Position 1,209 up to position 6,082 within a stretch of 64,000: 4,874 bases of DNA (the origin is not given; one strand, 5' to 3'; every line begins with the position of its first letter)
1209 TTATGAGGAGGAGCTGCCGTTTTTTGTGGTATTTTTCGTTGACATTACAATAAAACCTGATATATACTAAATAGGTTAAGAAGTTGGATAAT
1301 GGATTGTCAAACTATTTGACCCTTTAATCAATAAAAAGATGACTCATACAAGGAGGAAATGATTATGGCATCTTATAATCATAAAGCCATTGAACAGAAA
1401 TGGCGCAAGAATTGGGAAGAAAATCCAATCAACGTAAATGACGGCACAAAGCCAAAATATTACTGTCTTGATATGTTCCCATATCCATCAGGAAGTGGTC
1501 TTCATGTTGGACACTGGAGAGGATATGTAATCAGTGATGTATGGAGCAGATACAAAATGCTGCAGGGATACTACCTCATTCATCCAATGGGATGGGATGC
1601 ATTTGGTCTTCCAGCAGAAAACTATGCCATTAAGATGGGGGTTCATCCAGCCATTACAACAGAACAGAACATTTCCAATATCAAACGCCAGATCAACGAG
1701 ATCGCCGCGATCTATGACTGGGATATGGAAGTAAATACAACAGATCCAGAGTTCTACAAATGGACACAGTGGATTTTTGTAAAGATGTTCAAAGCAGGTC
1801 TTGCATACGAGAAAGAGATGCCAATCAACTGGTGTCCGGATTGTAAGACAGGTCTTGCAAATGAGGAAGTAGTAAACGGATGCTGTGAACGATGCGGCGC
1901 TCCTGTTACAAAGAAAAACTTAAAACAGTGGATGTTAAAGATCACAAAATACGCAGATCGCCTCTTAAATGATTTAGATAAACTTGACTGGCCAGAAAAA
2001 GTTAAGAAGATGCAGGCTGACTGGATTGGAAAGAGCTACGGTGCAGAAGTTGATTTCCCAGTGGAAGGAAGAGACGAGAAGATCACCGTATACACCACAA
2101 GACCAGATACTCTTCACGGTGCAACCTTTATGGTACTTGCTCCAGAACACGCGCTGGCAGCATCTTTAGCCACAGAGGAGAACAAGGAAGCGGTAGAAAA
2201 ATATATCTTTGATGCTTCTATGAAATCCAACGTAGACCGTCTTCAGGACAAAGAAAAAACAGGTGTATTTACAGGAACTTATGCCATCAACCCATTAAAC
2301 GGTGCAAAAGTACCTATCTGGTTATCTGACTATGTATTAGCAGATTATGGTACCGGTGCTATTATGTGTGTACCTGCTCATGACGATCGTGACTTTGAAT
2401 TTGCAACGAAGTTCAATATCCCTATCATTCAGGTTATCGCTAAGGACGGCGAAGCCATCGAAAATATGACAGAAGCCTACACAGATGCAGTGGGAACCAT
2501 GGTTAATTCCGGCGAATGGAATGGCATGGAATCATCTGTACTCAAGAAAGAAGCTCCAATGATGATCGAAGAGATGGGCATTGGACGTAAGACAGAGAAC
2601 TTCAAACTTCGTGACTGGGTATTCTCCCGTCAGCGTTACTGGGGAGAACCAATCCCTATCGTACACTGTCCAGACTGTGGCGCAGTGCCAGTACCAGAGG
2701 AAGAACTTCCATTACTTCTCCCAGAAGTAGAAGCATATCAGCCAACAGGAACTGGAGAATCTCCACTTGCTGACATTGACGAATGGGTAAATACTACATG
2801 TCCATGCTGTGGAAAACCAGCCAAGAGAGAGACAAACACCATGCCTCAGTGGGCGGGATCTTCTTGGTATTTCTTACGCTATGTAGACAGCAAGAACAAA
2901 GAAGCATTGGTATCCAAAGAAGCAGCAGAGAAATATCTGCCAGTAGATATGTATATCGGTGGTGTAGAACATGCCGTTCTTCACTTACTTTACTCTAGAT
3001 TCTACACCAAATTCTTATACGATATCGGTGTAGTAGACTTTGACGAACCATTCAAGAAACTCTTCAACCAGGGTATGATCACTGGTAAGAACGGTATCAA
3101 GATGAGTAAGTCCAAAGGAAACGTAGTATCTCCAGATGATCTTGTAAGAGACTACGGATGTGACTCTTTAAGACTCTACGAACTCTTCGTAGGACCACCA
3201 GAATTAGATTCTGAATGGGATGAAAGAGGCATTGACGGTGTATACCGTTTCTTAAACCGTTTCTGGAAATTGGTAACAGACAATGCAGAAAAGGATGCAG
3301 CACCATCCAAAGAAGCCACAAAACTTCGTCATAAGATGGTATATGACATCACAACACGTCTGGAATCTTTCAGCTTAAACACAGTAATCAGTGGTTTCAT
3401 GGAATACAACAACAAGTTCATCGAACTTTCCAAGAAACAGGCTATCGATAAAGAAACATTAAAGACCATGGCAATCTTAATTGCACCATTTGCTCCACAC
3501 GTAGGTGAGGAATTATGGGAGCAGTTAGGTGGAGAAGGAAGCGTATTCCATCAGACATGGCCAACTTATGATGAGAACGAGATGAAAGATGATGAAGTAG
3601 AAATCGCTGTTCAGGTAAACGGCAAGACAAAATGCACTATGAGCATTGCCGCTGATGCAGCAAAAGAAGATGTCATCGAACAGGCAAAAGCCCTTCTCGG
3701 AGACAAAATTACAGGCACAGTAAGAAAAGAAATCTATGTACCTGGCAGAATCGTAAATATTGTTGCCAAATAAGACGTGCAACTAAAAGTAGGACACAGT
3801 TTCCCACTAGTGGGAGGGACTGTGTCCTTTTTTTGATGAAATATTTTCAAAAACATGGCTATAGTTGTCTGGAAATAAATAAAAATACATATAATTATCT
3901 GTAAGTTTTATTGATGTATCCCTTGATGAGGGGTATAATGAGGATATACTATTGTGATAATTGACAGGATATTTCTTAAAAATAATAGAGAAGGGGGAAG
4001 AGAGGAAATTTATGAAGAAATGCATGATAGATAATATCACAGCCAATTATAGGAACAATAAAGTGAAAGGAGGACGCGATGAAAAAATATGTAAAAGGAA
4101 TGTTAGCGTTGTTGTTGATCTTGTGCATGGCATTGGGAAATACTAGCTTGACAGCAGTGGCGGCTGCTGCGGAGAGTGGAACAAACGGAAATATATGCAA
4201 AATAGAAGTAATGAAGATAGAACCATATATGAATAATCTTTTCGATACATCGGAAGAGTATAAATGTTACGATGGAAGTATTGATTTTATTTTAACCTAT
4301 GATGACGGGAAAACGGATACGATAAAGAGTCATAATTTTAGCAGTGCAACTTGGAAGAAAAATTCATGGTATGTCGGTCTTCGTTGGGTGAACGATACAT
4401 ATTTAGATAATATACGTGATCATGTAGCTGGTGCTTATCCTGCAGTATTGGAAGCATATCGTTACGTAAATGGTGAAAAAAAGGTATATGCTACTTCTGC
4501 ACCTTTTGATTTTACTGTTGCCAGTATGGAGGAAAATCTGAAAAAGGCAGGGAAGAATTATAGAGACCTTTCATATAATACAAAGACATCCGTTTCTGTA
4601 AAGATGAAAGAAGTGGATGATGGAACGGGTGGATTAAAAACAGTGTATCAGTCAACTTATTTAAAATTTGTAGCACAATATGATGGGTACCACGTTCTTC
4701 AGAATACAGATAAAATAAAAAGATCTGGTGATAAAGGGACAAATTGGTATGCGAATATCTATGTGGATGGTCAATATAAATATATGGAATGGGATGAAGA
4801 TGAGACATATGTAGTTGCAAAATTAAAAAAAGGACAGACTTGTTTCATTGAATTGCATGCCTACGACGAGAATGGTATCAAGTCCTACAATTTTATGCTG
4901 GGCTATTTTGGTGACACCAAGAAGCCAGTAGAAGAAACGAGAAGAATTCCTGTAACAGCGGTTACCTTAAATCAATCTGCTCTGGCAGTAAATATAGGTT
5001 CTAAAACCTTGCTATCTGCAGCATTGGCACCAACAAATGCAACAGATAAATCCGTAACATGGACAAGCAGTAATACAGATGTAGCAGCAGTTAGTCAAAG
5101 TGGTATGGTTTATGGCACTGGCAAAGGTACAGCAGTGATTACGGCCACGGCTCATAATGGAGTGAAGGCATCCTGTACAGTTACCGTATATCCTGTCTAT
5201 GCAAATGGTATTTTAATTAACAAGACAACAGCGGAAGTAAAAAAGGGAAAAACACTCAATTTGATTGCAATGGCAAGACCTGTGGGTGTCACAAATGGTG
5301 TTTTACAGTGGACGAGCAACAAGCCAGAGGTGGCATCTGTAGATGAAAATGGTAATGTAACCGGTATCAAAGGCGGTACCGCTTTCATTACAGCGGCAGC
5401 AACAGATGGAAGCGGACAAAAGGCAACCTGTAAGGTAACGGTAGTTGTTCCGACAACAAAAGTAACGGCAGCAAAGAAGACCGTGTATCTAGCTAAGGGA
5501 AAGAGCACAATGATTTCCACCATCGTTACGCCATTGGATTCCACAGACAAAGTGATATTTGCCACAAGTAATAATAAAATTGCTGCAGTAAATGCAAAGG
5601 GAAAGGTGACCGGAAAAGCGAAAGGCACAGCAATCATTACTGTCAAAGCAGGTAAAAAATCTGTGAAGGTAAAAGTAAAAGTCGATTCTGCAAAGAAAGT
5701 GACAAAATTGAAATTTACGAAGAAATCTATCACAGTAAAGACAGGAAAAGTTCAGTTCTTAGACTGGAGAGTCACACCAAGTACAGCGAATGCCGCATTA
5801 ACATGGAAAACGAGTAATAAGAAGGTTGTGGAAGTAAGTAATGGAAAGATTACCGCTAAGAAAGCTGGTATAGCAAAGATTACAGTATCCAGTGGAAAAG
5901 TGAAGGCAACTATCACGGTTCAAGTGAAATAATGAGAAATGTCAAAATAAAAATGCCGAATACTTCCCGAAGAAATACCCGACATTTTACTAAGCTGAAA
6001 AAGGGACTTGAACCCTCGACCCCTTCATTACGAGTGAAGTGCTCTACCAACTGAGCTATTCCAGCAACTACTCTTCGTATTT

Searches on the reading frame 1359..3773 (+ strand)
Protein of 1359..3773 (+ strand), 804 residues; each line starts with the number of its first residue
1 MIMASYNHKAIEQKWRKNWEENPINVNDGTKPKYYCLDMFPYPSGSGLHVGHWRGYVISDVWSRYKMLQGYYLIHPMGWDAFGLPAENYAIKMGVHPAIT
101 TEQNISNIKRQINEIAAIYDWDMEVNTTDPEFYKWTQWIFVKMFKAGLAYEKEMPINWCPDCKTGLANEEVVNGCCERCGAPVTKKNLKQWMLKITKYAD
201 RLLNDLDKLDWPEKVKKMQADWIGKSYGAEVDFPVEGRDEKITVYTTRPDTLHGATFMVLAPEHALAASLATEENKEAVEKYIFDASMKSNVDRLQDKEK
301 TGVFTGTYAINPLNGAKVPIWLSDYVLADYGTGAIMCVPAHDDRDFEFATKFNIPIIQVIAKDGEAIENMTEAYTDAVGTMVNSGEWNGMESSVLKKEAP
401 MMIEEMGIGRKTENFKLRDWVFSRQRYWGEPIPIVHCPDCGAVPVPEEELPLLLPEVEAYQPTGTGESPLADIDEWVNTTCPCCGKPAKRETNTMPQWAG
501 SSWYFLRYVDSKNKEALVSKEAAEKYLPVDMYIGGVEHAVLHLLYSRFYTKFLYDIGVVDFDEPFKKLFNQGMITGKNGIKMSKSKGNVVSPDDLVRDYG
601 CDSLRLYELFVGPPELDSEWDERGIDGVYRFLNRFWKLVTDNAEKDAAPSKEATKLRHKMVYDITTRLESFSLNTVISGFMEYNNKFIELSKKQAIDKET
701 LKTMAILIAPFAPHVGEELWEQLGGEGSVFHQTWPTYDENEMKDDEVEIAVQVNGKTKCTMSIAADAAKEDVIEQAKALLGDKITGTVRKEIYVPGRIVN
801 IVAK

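Call 69: search_protein_families(library=pfam, proteins=[window:1359-3773:+], max_evalue=0.000001)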
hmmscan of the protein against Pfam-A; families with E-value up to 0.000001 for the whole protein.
window:1359-3773:+ (804 aa): 4 families
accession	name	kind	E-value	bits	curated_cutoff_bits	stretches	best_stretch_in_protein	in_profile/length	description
PF13603.12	tRNA-synt_1_2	-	1.4e-67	227.2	25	1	221-397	2-178/185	Leucyl-tRNA synthetase, editing domain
PF00133.28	tRNA-synt_1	-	4.2e-48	164.6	22.7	2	13-223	4-225/414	tRNA synthetases class I (I, L, M and V)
PF09334.17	tRNA-synt_1g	-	1.6e-26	93.5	20.1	1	40-181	7-144/391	tRNA synthetases class I (M)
PF08264.19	Anticodon_1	-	6.6e-20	71.9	25.1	1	657-770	8-145/148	Anticodon-binding domain of tRNA ligase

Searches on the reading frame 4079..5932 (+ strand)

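Call 69: search_protein_families(library=pfam, proteins=[window:4079-5932:+], max_evalue=0.000001)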
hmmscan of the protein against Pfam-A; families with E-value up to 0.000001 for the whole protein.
window:4079-5932:+ (617 aa): 2 families
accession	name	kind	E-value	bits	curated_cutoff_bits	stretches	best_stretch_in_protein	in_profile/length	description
PF02368.24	Big_2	-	6.8e-41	138.5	22.8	3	291-368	1-79/79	Bacterial Ig-like domain (group 2)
PF22359.2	Big-like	-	3.6e-12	46.8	27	0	411-455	5-46/48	Bacterial Ig-like domain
